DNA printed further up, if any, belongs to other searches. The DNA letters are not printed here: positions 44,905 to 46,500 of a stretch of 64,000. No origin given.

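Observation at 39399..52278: Coupled beta-propeller / NapGH-like / NuoEF-GltD cluster: candidate trans-envelope redox system with no recognisable terminal enzyme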

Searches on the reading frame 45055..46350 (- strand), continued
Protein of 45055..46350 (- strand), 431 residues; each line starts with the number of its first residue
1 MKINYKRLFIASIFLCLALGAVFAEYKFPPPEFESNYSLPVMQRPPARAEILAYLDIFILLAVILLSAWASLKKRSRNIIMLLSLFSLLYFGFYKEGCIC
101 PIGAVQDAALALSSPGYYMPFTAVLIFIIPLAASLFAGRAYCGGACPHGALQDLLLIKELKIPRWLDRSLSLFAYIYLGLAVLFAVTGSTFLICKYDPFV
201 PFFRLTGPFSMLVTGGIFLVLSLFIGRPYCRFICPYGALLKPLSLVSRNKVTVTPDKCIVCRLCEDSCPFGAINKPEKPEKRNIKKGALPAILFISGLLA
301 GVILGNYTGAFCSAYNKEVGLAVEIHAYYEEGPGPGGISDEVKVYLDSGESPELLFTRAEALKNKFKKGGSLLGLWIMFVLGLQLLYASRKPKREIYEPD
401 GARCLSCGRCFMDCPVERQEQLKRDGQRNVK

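Call 9: find_homologous_proteins(query=window:45055-46350:-, max_evalue=1e-10)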
Query window:45055-46350:- (431 aa): 5796 proteins with E <= 1e-10 among 8000 candidates; the best 120 are listed.
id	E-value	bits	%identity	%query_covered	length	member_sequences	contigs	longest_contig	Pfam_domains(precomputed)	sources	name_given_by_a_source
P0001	1.3e-288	975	100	100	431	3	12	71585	PF14697.12,PF12801.13,PF12837.13,PF00037.33,PF13484.12,PF12838.13,PF13187.12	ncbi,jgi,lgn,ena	-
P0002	7.2e-222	755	74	100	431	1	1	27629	PF14697.12,PF12801.13,PF12837.13,PF00037.33,PF13484.12,PF12838.13,PF13237.12,PF13187.12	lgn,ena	-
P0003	1.0e-209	715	72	100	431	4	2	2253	PF14697.12,PF12801.13,PF12837.13,PF00037.33,PF13484.12,PF12838.13,PF13237.12,PF13187.12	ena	-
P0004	2.5e-180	618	63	97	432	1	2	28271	PF14697.12,PF12801.13,PF12837.13,PF00037.33,PF13484.12,PF12838.13,PF13237.12,PF13187.12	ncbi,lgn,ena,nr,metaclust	ncbi:MAG: hypothetical protein A2231_04915 [Candidatus Firestonebacteria bacterium RIFOXYA2_FULL_40_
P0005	5.8e-175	600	61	100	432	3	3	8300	PF14697.12,PF12801.13,PF00037.33,PF13484.12,PF12838.13,PF13187.12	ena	-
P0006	4.5e-174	598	60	99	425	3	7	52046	PF14697.12,PF12801.13,PF12837.13,PF00037.33,PF13484.12,PF12838.13,PF25160.2,PF13187.12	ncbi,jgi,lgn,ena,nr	ncbi:MAG: hypothetical protein A2452_09790 [Candidatus Firestonebacteria bacterium RIFOXYC2_FULL_39_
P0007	1.0e-170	586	58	100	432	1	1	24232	PF14697.12,PF12801.13,PF00037.33,PF12838.13,PF13237.12,PF13187.12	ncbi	ncbi:MAG: 4Fe-4S binding protein [Candidatus Firestonebacteria bacterium]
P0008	6.5e-170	584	60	100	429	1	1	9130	PF14697.12,PF12801.13,PF00037.33,PF13484.12,PF12838.13,PF25160.2,PF13237.12,PF13187.12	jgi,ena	-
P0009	3.3e-169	582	59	100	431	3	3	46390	PF14697.12,PF12801.13,PF00037.33,PF13484.12,PF12838.13,PF13237.12,PF13187.12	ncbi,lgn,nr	ncbi:MAG: 4Fe-4S binding protein [Candidatus Firestonebacteria bacterium]|nr:4Fe-4S binding protein 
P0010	1.5e-167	576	60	98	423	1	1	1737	PF14697.12,PF12801.13,PF00037.33,PF13484.12,PF12838.13,PF13237.12,PF13187.12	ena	-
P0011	6.6e-160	551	58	99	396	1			PF14697.12,PF12801.13,PF12837.13,PF00037.33,PF13484.12,PF12838.13,PF13237.12,PF13187.12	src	-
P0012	3.6e-124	433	48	93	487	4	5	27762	PF14697.12,PF12801.13,PF12837.13,PF00037.33,PF13484.12,PF12838.13,PF13187.12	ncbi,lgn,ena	ncbi:MAG: 4Fe-4S binding protein [Verrucomicrobiota bacterium]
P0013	3.8e-121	423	47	93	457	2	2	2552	PF14697.12,PF12801.13,PF12837.13,PF00037.33,PF13484.12,PF12838.13,PF13187.12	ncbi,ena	-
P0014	1.5e-119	418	49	92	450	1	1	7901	PF14697.12,PF12801.13,PF12837.13,PF00037.33,PF13484.12,PF12838.13,PF13237.12,PF13187.12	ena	-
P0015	1.2e-118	415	47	91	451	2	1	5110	PF14697.12,PF12801.13,PF12837.13,PF00037.33,PF13484.12,PF12838.13,PF25160.2,PF13237.12,PF13187.12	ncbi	-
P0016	1.2e-118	415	46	93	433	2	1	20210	PF14697.12,PF12801.13,PF12797.13,PF12837.13,PF00037.33,PF12838.13,PF13237.12,PF13183.12,PF13187.12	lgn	-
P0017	1.4e-118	415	49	93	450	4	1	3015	PF14697.12,PF12801.13,PF12837.13,PF00037.33,PF13484.12,PF12838.13,PF13237.12,PF13187.12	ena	-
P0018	2.3e-118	414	49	95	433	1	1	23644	PF14697.12,PF12801.13,PF12837.13,PF00037.33,PF13484.12,PF12838.13,PF25160.2,PF13237.12,PF13187.12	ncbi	-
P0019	3.7e-118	413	48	94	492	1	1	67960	PF14697.12,PF12801.13,PF12837.13,PF00037.33,PF13484.12,PF12838.13,PF13237.12,PF13183.12,PF13187.12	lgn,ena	-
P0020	4.4e-118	413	46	96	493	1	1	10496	PF14697.12,PF12801.13,PF12837.13,PF00037.33,PF13484.12,PF12838.13,PF13187.12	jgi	jgi:NosR/NirI family transcriptional regulator, nitrous oxide reductase regulator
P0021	5.7e-118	413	48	95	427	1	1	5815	PF14697.12,PF12801.13,PF12837.13,PF00037.33,PF13484.12,PF12838.13,PF25160.2,PF13237.12,PF13187.12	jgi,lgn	jgi:ferredoxin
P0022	5.9e-118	413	48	91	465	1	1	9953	PF14697.12,PF12801.13,PF12837.13,PF00037.33,PF13484.12,PF12838.13,PF13237.12,PF13187.12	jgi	jgi:ferredoxin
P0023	8.1e-118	412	48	91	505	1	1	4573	PF14697.12,PF12801.13,PF12837.13,PF00037.33,PF13484.12,PF12838.13,PF13237.12,PF13187.12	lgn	-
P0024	1.4e-117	411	46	92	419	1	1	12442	PF14697.12,PF12801.13,PF12837.13,PF00037.33,PF13484.12,PF12838.13,PF25160.2,PF13237.12,PF13183.12,PF13187.12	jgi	jgi:ferredoxin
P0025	1.5e-117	411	48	91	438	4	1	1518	PF14697.12,PF12801.13,PF12837.13,PF00037.33,PF13484.12,PF12838.13,PF13237.12,PF13187.12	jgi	jgi:ferredoxin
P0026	1.6e-117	411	45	99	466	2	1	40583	PF14697.12,PF12801.13,PF12837.13,PF00037.33,PF13484.12,PF12838.13,PF25160.2,PF13237.12,PF13187.12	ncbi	ncbi:MAG: 4Fe-4S binding protein [Limisphaerales bacterium]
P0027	2.0e-117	411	47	92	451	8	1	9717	PF14697.12,PF12801.13,PF12837.13,PF00037.33,PF13484.12,PF12838.13,PF13237.12,PF13187.12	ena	-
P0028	2.4e-117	411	44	99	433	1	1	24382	PF14697.12,PF12801.13,PF12837.13,PF00037.33,PF13484.12,PF12838.13,PF25160.2,PF13237.12,PF13187.12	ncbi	-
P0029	2.7e-117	410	45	94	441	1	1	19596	PF14697.12,PF12801.13,PF12837.13,PF00037.33,PF13484.12,PF12838.13,PF25160.2,PF13237.12,PF13183.12,PF13187.12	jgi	-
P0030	3.2e-117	410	48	93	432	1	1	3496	PF14697.12,PF12801.13,PF12837.13,PF00037.33,PF12838.13,PF25160.2,PF13237.12,PF13183.12,PF13187.12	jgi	jgi:ferredoxin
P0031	4.9e-117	410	46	95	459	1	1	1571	PF14697.12,PF12801.13,PF12837.13,PF00037.33,PF13484.12,PF12838.13,PF13187.12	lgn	-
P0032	5.1e-117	410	47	95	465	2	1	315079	PF14697.12,PF12801.13,PF12797.13,PF12837.13,PF00037.33,PF12798.13,PF13484.12,PF12838.13,PF13237.12,PF13187.12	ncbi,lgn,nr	ncbi:MAG: 4Fe-4S binding protein [Planctomycetes bacterium]|nr:4Fe-4S binding protein [Planctomyceto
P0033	9.4e-117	409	46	98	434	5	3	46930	PF14697.12,PF12801.13,PF12837.13,PF13484.12,PF12838.13,PF12800.13,PF12797.13,PF00037.33,PF25160.2,PF13237.12,PF13183.12,PF13187.12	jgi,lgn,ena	-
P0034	9.6e-117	409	47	96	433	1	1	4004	PF14697.12,PF12801.13,PF12837.13,PF00037.33,PF13484.12,PF12838.13,PF25160.2,PF13237.12,PF13183.12,PF13187.12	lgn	-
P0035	1.2e-116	408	47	92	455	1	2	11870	PF14697.12,PF12801.13,PF12837.13,PF00037.33,PF13484.12,PF12838.13,PF13187.12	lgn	-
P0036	1.4e-116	408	44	98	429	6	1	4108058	PF14697.12,PF12801.13,PF12837.13,PF00037.33,PF13484.12,PF12838.13,PF25160.2,PF13237.12,PF13183.12,PF13187.12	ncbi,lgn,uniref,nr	ncbi:4Fe-4S binding protein [Mangrovibacterium diazotrophicum]|uniref:4Fe-4S binding protein n=1 Tax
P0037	1.5e-116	408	46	96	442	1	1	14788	PF14697.12,PF12801.13,PF12837.13,PF00037.33,PF13484.12,PF12838.13,PF13237.12,PF13187.12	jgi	jgi:NosR/NirI family transcriptional regulator, nitrous oxide reductase regulator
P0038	1.6e-116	408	45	96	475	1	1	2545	PF12801.13,PF12837.13,PF00037.33,PF13484.12,PF12838.13,PF13237.12,PF13187.12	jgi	jgi:ferredoxin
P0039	1.6e-116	408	47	94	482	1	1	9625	PF14697.12,PF12801.13,PF12837.13,PF00037.33,PF13484.12,PF12838.13,PF13237.12,PF13183.12,PF13187.12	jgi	jgi:polyferredoxin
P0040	1.9e-116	408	47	96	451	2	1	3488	PF14697.12,PF12801.13,PF12837.13,PF00037.33,PF13484.12,PF12838.13,PF13187.12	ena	-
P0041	2.8e-116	407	43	100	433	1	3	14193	PF14697.12,PF12801.13,PF12837.13,PF00037.33,PF13484.12,PF12838.13,PF25160.2,PF13237.12,PF13183.12,PF13187.12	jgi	jgi:NosR/NirI family nitrous oxide reductase transcriptional regulator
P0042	3.0e-116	407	48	92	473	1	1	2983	PF14697.12,PF12801.13,PF12837.13,PF00037.33,PF13484.12,PF12838.13,PF13237.12,PF13183.12,PF13187.12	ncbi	-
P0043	4.8e-116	406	47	93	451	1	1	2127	PF14697.12,PF12801.13,PF12837.13,PF00037.33,PF13484.12,PF12838.13,PF13237.12,PF13187.12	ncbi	-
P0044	4.8e-116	406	47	92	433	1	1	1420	PF14697.12,PF12801.13,PF12837.13,PF00037.33,PF13484.12,PF12838.13,PF25160.2,PF13187.12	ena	-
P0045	5.4e-116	406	47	92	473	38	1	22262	PF14697.12,PF12801.13,PF12837.13,PF00037.33,PF13484.12,PF12838.13,PF13183.12,PF13187.12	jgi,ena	-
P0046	5.4e-116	406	46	97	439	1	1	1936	PF14697.12,PF12801.13,PF12837.13,PF00037.33,PF13484.12,PF12838.13,PF25160.2,PF13237.12,PF13187.12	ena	-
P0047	6.2e-116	406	45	97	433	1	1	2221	PF14697.12,PF12801.13,PF12837.13,PF00037.33,PF13484.12,PF12838.13,PF25160.2,PF13237.12,PF13187.12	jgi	-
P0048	6.4e-116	406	46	94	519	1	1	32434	PF14697.12,PF12801.13,PF12837.13,PF00037.33,PF12838.13,PF13187.12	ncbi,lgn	-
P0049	6.6e-116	406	47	92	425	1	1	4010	PF12801.13,PF12837.13,PF00037.33,PF12838.13,PF13237.12,PF13183.12,PF13187.12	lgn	-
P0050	7.1e-116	406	48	92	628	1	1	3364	PF14697.12,PF12801.13,PF00037.33,PF13484.12,PF12838.13,PF13237.12,PF13187.12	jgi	jgi:NosR/NirI family transcriptional regulator, nitrous oxide reductase regulator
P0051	7.8e-116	406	46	92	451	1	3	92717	PF14697.12,PF12801.13,PF12837.13,PF00037.33,PF13484.12,PF12838.13,PF13183.12,PF13187.12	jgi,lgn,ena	jgi:ferredoxin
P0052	1.2e-115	405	46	95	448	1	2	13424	PF14697.12,PF12801.13,PF12837.13,PF00037.33,PF13484.12,PF12838.13,PF25160.2,PF13237.12,PF13187.12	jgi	-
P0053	1.4e-115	405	47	96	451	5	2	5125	PF14697.12,PF12801.13,PF12837.13,PF00037.33,PF12798.13,PF13484.12,PF12838.13,PF25160.2,PF13237.12,PF13183.12,PF13187.12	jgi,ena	-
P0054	1.4e-115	405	46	95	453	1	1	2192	PF14697.12,PF12801.13,PF12837.13,PF00037.33,PF13484.12,PF12838.13,PF13187.12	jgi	jgi:polyferredoxin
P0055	1.5e-115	405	46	95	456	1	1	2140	PF14697.12,PF12801.13,PF12837.13,PF00037.33,PF13484.12,PF12838.13,PF13237.12,PF13187.12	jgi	-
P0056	1.8e-115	404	45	97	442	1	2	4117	PF14697.12,PF12801.13,PF12837.13,PF00037.33,PF13484.12,PF12838.13,PF25160.2,PF13237.12,PF13183.12,PF13187.12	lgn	-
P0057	1.9e-115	404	46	92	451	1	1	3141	PF14697.12,PF12801.13,PF12837.13,PF00037.33,PF13484.12,PF12838.13,PF13183.12,PF13187.12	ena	-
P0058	2.0e-115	404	43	99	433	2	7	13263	PF14697.12,PF12801.13,PF12837.13,PF00037.33,PF13484.12,PF12838.13,PF25160.2,PF13237.12,PF13187.12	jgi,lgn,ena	jgi:NosR/NirI family nitrous oxide reductase transcriptional regulator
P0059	2.1e-115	404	45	96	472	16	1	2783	PF14697.12,PF12801.13,PF12837.13,PF00037.33,PF13484.12,PF12838.13,PF13183.12,PF13187.12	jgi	jgi:NosR/NirI family nitrous oxide reductase transcriptional regulator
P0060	2.1e-115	404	48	94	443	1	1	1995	PF14697.12,PF12801.13,PF12837.13,PF00037.33,PF13484.12,PF12838.13,PF13237.12,PF13187.12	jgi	jgi:ferredoxin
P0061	2.1e-115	404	45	97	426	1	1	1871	PF14697.12,PF12801.13,PF12837.13,PF13484.12,PF12838.13,PF12800.13,PF12797.13,PF00037.33,PF25160.2,PF13237.12,PF13183.12,PF13187.12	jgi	jgi:polyferredoxin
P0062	2.5e-115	404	45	97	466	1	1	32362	PF14697.12,PF12801.13,PF12837.13,PF00037.33,PF13484.12,PF12838.13,PF13237.12,PF13187.12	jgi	jgi:ferredoxin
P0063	2.7e-115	404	45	97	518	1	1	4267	PF12801.13,PF12837.13,PF00037.33,PF12838.13,PF13187.12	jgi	jgi:NosR/NirI family transcriptional regulator, nitrous oxide reductase regulator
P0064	2.8e-115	404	48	93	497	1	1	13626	PF14697.12,PF12801.13,PF00037.33,PF13484.12,PF12838.13,PF13237.12,PF13187.12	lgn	-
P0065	3.3e-115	404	46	92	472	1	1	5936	PF14697.12,PF12801.13,PF12837.13,PF00037.33,PF13484.12,PF12838.13,PF13183.12,PF13187.12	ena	-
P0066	3.4e-115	404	45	96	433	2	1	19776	PF14697.12,PF12801.13,PF12797.13,PF12837.13,PF00037.33,PF12838.13,PF25160.2,PF13237.12,PF13183.12,PF13187.12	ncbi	ncbi:MAG: 4Fe-4S binding protein [Armatimonadota bacterium]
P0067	3.4e-115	404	46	94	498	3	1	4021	PF14697.12,PF12801.13,PF12837.13,PF00037.33,PF13484.12,PF12838.13,PF13183.12,PF13187.12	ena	-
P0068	3.4e-115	404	47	98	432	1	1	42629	PF14697.12,PF12801.13,PF12837.13,PF00037.33,PF13484.12,PF12838.13,PF25160.2,PF13237.12,PF13187.12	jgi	-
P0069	3.6e-115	403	46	92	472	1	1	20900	PF14697.12,PF12801.13,PF12837.13,PF00037.33,PF13484.12,PF12838.13,PF13183.12,PF13187.12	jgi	jgi:NosR/NirI family nitrous oxide reductase transcriptional regulator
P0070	3.6e-115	403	46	98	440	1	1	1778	PF14697.12,PF12801.13,PF12797.13,PF12837.13,PF00037.33,PF13484.12,PF12838.13,PF25160.2,PF13237.12,PF13183.12,PF13187.12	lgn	-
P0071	3.8e-115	403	46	95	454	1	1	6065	PF14697.12,PF12801.13,PF12837.13,PF00037.33,PF13484.12,PF12838.13,PF13187.12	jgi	jgi:NosR/NirI family transcriptional regulator, nitrous oxide reductase regulator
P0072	3.8e-115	403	45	94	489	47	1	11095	PF14697.12,PF12801.13,PF12837.13,PF00037.33,PF13484.12,PF12838.13,PF13183.12,PF13187.12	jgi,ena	-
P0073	3.9e-115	403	45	97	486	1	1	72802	PF14697.12,PF12801.13,PF12837.13,PF00037.33,PF13484.12,PF12838.13,PF13237.12,PF13187.12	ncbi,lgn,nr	ncbi:MAG: 4Fe-4S binding protein [Verrucomicrobia bacterium]|nr:4Fe-4S binding protein [Verrucomicro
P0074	4.0e-115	403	46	92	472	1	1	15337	PF14697.12,PF12801.13,PF12837.13,PF00037.33,PF13484.12,PF12838.13,PF13183.12,PF13187.12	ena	-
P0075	4.0e-115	403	46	92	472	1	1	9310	PF14697.12,PF12801.13,PF12837.13,PF00037.33,PF13484.12,PF12838.13,PF13183.12,PF13187.12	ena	-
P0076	4.2e-115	403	46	94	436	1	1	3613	PF14697.12,PF12801.13,PF12837.13,PF00037.33,PF13484.12,PF12838.13,PF25160.2,PF13183.12,PF13187.12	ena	-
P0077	4.3e-115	403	47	92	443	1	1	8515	PF14697.12,PF12801.13,PF12837.13,PF00037.33,PF13484.12,PF12838.13,PF13237.12,PF13187.12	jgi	jgi:NosR/NirI family nitrous oxide reductase transcriptional regulator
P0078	4.4e-115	403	46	96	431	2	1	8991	PF14697.12,PF12801.13,PF12837.13,PF00037.33,PF13484.12,PF12838.13,PF25160.2,PF13237.12,PF13183.12,PF13187.12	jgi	jgi:NosR/NirI family transcriptional regulator, nitrous oxide reductase regulator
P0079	4.5e-115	403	44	99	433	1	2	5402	PF14697.12,PF12801.13,PF00037.33,PF13484.12,PF12838.13,PF25160.2,PF13237.12,PF13187.12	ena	-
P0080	4.5e-115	403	45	96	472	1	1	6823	PF14697.12,PF12801.13,PF12837.13,PF00037.33,PF13484.12,PF12838.13,PF13183.12,PF13187.12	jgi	jgi:ferredoxin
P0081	4.8e-115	403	45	97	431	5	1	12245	PF12801.13,PF00037.33,PF13484.12,PF12838.13,PF25160.2,PF13237.12,PF13187.12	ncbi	-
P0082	5.0e-115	403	45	92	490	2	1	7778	PF12801.13,PF12837.13,PF00037.33,PF13484.12,PF12838.13,PF13237.12,PF13187.12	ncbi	-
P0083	5.1e-115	403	46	93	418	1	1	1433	PF14697.12,PF12801.13,PF12837.13,PF00037.33,PF12798.13,PF13484.12,PF12838.13,PF13237.12,PF13187.12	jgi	jgi:NosR/NirI family nitrous oxide reductase transcriptional regulator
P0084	5.2e-115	403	45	94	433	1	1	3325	PF14697.12,PF12801.13,PF12837.13,PF00037.33,PF13484.12,PF12838.13,PF25160.2,PF13237.12,PF13187.12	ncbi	-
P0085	5.3e-115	403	46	92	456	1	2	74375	PF14697.12,PF12801.13,PF12837.13,PF00037.33,PF13484.12,PF12838.13,PF13187.12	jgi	jgi:polyferredoxin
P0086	5.4e-115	403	44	98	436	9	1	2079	PF14697.12,PF12801.13,PF12837.13,PF00037.33,PF13484.12,PF12838.13,PF13187.12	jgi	jgi:ferredoxin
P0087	5.8e-115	403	46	92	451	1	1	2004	PF14697.12,PF12801.13,PF12837.13,PF00037.33,PF13484.12,PF12838.13,PF13237.12,PF13183.12,PF13187.12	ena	-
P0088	6.1e-115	403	45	93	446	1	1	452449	PF12801.13,PF12837.13,PF00037.33,PF12838.13,PF13237.12,PF13183.12,PF13187.12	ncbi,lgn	-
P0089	6.2e-115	403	47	97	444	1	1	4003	PF14697.12,PF12801.13,PF00037.33,PF13484.12,PF12838.13,PF13187.12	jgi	jgi:ferredoxin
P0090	7.6e-115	402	45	92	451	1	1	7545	PF14697.12,PF12801.13,PF12837.13,PF00037.33,PF13484.12,PF12838.13,PF13183.12,PF13187.12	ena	-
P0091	9.1e-115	402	46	94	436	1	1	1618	PF14697.12,PF12801.13,PF12837.13,PF00037.33,PF13484.12,PF12838.13,PF25160.2,PF13237.12,PF13187.12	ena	-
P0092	9.1e-115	402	46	95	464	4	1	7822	PF14697.12,PF12801.13,PF12837.13,PF00037.33,PF13484.12,PF12838.13,PF13237.12,PF13183.12,PF13187.12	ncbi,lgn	-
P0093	9.4e-115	402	43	93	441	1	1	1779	PF14697.12,PF12801.13,PF12837.13,PF00037.33,PF13484.12,PF12838.13,PF13237.12,PF13187.12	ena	-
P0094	1.0e-114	402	45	91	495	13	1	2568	PF14697.12,PF12801.13,PF12837.13,PF00037.33,PF13484.12,PF12838.13,PF13183.12,PF13187.12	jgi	jgi:ferredoxin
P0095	1.1e-114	402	44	99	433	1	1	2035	PF14697.12,PF12801.13,PF12837.13,PF00037.33,PF13484.12,PF12838.13,PF25160.2,PF13237.12,PF13187.12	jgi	jgi:NosR/NirI family nitrous oxide reductase transcriptional regulator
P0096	1.1e-114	402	46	94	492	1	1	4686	PF14697.12,PF12801.13,PF12837.13,PF00037.33,PF13484.12,PF12838.13,PF13237.12,PF13183.12,PF13187.12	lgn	-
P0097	1.2e-114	402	45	94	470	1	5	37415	PF14697.12,PF12801.13,PF12837.13,PF00037.33,PF13484.12,PF12838.13,PF13237.12,PF13183.12,PF13187.12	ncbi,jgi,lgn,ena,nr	ncbi:MAG TPA: 4Fe-4S binding protein [Candidatus Paceibacterota bacterium]|nr:4Fe-4S binding protein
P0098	1.2e-114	402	48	93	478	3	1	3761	PF14697.12,PF12801.13,PF12837.13,PF00037.33,PF13484.12,PF12838.13,PF25160.2,PF13237.12,PF13183.12,PF13187.12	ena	-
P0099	1.4e-114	402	45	96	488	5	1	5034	PF14697.12,PF12801.13,PF12837.13,PF00037.33,PF13484.12,PF12838.13,PF13237.12,PF13183.12,PF13187.12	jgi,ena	jgi:polyferredoxin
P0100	1.4e-114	402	45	94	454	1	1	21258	PF14697.12,PF12801.13,PF12837.13,PF00037.33,PF13484.12,PF12838.13,PF13183.12,PF13187.12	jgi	jgi:NosR/NirI family transcriptional regulator, nitrous oxide reductase regulator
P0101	1.5e-114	401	45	96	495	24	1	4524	PF14697.12,PF12801.13,PF12837.13,PF00037.33,PF13484.12,PF12838.13,PF13237.12,PF13183.12,PF13187.12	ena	-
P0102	1.5e-114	401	47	94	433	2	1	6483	PF14697.12,PF12801.13,PF12837.13,PF00037.33,PF13484.12,PF12838.13,PF25160.2,PF13237.12,PF13187.12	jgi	jgi:NosR/NirI family nitrous oxide reductase transcriptional regulator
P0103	1.5e-114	401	46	93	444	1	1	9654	PF14697.12,PF12801.13,PF12797.13,PF12837.13,PF00037.33,PF13484.12,PF12838.13,PF25160.2,PF13237.12,PF13183.12,PF13187.12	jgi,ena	-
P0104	1.7e-114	401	45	95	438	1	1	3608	PF14697.12,PF12801.13,PF12837.13,PF00037.33,PF13484.12,PF12838.13,PF25160.2,PF13237.12,PF13183.12,PF13187.12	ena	-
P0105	1.7e-114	401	43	100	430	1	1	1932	PF14697.12,PF12801.13,PF12837.13,PF00037.33,PF13484.12,PF12838.13,PF25160.2,PF13237.12,PF13183.12,PF13187.12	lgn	-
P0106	1.9e-114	401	46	96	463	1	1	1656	PF14697.12,PF12801.13,PF12837.13,PF00037.33,PF13484.12,PF12838.13,PF13237.12,PF13187.12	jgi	jgi:polyferredoxin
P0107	2.0e-114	401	45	95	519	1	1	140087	PF14697.12,PF12801.13,PF12837.13,PF00037.33,PF12838.13,PF13237.12,PF13183.12,PF13187.12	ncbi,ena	-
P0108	2.1e-114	401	46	93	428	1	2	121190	PF14697.12,PF12801.13,PF12837.13,PF00037.33,PF12838.13,PF13237.12,PF13183.12,PF13187.12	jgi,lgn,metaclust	metaclust:\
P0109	2.1e-114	401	45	94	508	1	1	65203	PF14697.12,PF12801.13,PF12837.13,PF00037.33,PF13484.12,PF12838.13,PF13187.12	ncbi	-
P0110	2.2e-114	401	45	97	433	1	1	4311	PF14697.12,PF12801.13,PF12837.13,PF00037.33,PF13484.12,PF12838.13,PF25160.2,PF13237.12,PF13187.12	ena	-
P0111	2.3e-114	401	46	98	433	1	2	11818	PF14697.12,PF12801.13,PF12837.13,PF00037.33,PF12838.13,PF25160.2,PF13237.12,PF13187.12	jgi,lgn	-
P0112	2.4e-114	401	46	92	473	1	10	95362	PF14697.12,PF12801.13,PF12837.13,PF00037.33,PF13484.12,PF12838.13,PF13183.12,PF13187.12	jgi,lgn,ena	jgi:ferredoxin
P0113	2.4e-114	401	46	91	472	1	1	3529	PF14697.12,PF12801.13,PF12837.13,PF00037.33,PF13484.12,PF12838.13,PF13237.12,PF13183.12,PF13187.12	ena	-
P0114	2.5e-114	401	43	100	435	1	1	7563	PF14697.12,PF12801.13,PF00037.33,PF13484.12,PF12838.13,PF13237.12,PF13187.12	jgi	-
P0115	2.7e-114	401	45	98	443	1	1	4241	PF14697.12,PF12801.13,PF00037.33,PF12838.13,PF25160.2,PF13237.12,PF13187.12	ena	-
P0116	2.8e-114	400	42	100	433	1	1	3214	PF14697.12,PF12801.13,PF00037.33,PF13484.12,PF12838.13,PF25160.2,PF13237.12,PF13183.12,PF13187.12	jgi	-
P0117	2.9e-114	400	44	95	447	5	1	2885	PF14697.12,PF12801.13,PF12837.13,PF00037.33,PF12798.13,PF13484.12,PF12838.13,PF13237.12,PF13183.12,PF13187.12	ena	-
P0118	3.4e-114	400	47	93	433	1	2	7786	PF14697.12,PF12801.13,PF12837.13,PF00037.33,PF13484.12,PF12838.13,PF25160.2,PF13237.12,PF13187.12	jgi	-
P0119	3.6e-114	400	44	97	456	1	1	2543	PF12801.13,PF12837.13,PF00037.33,PF13484.12,PF12838.13,PF13237.12,PF13183.12,PF13187.12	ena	-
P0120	3.7e-114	400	45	96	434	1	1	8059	PF14697.12,PF12801.13,PF12797.13,PF12837.13,PF00037.33,PF12838.13,PF25160.2,PF13237.12,PF13183.12,PF13187.12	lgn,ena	-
